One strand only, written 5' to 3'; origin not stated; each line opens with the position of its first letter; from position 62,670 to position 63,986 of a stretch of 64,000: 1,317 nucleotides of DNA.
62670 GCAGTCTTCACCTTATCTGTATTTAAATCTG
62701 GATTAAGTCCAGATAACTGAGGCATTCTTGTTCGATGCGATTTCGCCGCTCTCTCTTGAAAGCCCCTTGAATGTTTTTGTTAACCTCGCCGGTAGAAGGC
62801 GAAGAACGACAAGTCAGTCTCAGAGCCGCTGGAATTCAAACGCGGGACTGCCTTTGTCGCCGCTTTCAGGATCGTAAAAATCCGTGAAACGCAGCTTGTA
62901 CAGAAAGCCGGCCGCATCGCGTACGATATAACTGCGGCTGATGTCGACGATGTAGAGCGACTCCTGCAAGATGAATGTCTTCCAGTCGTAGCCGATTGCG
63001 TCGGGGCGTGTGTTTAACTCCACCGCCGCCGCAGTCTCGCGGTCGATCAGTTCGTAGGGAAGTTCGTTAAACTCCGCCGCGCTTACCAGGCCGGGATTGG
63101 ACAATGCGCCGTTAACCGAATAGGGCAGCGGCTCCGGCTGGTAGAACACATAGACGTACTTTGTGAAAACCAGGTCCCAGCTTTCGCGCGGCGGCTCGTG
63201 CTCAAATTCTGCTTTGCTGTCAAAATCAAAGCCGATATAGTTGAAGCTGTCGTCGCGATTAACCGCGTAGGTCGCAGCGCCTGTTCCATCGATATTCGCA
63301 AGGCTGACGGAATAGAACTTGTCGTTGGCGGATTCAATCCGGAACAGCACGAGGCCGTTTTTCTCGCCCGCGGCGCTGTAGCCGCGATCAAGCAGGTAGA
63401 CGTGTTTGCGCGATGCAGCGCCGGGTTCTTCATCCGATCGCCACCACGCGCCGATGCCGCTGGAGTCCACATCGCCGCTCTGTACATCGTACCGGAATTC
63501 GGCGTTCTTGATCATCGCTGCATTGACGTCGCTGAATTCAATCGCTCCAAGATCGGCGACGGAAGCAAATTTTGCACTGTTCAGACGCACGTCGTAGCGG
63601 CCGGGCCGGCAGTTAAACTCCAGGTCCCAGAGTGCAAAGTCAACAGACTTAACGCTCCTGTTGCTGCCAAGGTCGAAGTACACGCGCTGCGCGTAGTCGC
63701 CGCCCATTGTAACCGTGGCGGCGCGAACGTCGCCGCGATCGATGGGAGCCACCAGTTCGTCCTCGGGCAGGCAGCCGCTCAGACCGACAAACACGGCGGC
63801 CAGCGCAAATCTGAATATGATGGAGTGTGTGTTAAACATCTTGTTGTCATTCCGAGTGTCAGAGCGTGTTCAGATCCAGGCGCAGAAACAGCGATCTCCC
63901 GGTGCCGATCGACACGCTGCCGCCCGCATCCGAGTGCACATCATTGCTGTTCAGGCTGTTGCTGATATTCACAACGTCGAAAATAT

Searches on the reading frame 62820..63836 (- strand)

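Call 89: search_protein_families(library=pfam, proteins=[window:62820-63836:-], max_evalue=0.0001)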
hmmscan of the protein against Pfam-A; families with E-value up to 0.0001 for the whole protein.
window:62820-63836:- (338 aa): 1 family
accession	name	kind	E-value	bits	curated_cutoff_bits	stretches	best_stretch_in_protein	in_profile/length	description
PF14064.11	HmuY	-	6.5e-16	59.3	27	1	47-335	1-157/157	HmuY protein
